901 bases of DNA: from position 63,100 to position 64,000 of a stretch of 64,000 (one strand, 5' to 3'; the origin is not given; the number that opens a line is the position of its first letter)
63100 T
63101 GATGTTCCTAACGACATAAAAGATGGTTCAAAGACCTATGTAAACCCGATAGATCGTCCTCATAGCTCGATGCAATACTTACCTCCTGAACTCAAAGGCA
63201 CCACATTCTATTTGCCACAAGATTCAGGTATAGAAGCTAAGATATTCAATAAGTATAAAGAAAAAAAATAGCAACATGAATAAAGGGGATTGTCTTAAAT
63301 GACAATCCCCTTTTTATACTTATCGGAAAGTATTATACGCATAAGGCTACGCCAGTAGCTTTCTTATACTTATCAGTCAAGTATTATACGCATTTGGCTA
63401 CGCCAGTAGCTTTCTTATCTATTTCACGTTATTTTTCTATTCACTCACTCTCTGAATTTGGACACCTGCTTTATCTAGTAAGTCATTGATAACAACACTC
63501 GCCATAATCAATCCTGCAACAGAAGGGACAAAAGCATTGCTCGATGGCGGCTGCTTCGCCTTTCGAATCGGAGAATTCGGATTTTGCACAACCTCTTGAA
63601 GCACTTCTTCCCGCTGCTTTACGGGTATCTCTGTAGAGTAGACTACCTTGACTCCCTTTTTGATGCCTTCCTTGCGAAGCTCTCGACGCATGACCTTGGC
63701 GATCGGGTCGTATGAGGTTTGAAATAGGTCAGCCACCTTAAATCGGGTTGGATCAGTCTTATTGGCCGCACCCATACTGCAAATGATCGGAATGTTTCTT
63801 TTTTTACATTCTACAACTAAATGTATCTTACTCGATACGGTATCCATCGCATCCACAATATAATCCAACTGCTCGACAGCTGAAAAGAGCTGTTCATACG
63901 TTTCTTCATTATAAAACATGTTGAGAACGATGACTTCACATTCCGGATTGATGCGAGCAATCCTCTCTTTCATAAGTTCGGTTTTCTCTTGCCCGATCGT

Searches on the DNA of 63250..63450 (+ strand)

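Call 41: search_rna_families(source=window, start=63250, end=63450, threshold=evalue, max_evalue=10)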
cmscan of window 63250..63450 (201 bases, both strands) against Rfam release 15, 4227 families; matches with E-value up to 10: 32.
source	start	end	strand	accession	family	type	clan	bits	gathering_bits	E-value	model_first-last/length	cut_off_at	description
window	63277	63391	-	RF04182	GibS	Gene; sRNA;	-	28.1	115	0.027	1-142/142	no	GibS sRNA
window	63250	63318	+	RF04182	GibS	Gene; sRNA;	-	21.4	115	0.46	23-142/142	5'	GibS sRNA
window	63276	63318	-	RF04291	mir-368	Gene; miRNA;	CL00149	20.8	58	0.083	1-72/72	no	mir-368 microRNA precursor family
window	63279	63315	-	RF03657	MIR6145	Gene; miRNA;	-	19.6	53.4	0.11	1-78/78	no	MIR6145 microRNA precursor family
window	63250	63325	+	RF00557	L10_leader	Cis-reg; leader;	-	19.4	44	0.26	66-138/138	5'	Ribosomal protein L10 leader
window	63250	63317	+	RF04184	BTnc060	Gene; sRNA;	-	19.2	228.9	0.49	146-213/213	5'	Bacteroides sRNA BTnc060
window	63256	63313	+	RF01459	rliE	Gene; sRNA;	-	19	90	0.38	1-222/222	no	Listeria sRNA rliE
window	63250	63320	+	RF02363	Yfr11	Gene; sRNA;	-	18.7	44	0.81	72-144/144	5'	Cyanobacterial functional RNA 11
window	63271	63325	-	RF00994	mir-1255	Gene; miRNA;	-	18.4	63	0.19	1-67/67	no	mir-1255 microRNA precursor family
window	63261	63335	-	RF00515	PyrR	Cis-reg;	-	17.6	54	2.6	1-115/115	no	PyrR binding site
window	63279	63375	-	RF00506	Thr_leader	Cis-reg; leader;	-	17.2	55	0.44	1-118/118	no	Threonine operon leader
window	63268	63325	+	RF02907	patAB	Cis-reg; leader;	-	17.1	92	2.4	1-57/57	no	patAB leader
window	63284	63311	+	RF03622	mir-731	Gene; miRNA;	-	16.2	70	1.9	1-90/90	no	mir-731 microRNA precursor family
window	63279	63343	-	RF02713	MCS4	Gene; sRNA;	-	16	56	4.6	1-123/123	no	Mycoplasma sRNA MCS4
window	63250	63330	-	RF01291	SNORD97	Gene; snRNA; snoRNA; CD-box;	-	14.9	45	2.8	1-96/142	3'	Small nucleolar RNA SNORD97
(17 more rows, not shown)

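Call 42: search_dna_similar(query=window:63317-63417:+, collection=plasmids, mode=distant, max_evalue=1)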
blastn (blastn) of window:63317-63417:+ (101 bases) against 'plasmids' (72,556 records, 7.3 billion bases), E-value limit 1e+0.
No match.

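Call 43: search_dna_similar(query=window:63317-63417:+, collection=phages, mode=distant, max_evalue=1)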
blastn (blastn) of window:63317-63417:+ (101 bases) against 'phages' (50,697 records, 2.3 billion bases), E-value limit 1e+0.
Records with a match: 2; places in all: 2; records where one place covers at least 80% of the query: 0.
Best place of each record, by identity: 95-99% 1; 80-90% 1.
By first word of the organism name: Bacteriophage 1; Phage 1.
By host as written in the record: - 2.
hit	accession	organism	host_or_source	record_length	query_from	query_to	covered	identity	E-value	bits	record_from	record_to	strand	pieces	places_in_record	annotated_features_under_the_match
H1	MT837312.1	Bacteriophage sp.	human fecal samples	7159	9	38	30%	86.7%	9e-1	37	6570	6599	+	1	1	record has no annotation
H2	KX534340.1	Phage Wrath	human bladder microbiota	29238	43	65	23%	95.7%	9e-1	38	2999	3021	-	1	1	portal protein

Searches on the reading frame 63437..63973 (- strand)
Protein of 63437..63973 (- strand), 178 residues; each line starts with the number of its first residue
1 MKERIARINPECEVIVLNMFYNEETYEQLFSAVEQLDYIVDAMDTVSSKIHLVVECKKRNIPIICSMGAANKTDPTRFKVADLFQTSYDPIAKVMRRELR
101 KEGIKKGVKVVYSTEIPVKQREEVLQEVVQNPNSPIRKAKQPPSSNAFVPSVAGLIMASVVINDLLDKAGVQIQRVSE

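Call 39: search_protein_families(library=pfam, max_evalue=0.00001, proteins=[window:63437-63973:-])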
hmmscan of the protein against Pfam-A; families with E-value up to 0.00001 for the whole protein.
window:63437-63973:- (178 aa): 1 family
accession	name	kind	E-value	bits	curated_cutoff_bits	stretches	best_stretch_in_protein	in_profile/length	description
PF00899.27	ThiF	-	7.7e-13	48.6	28.1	1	1-168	79-205/238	ThiF family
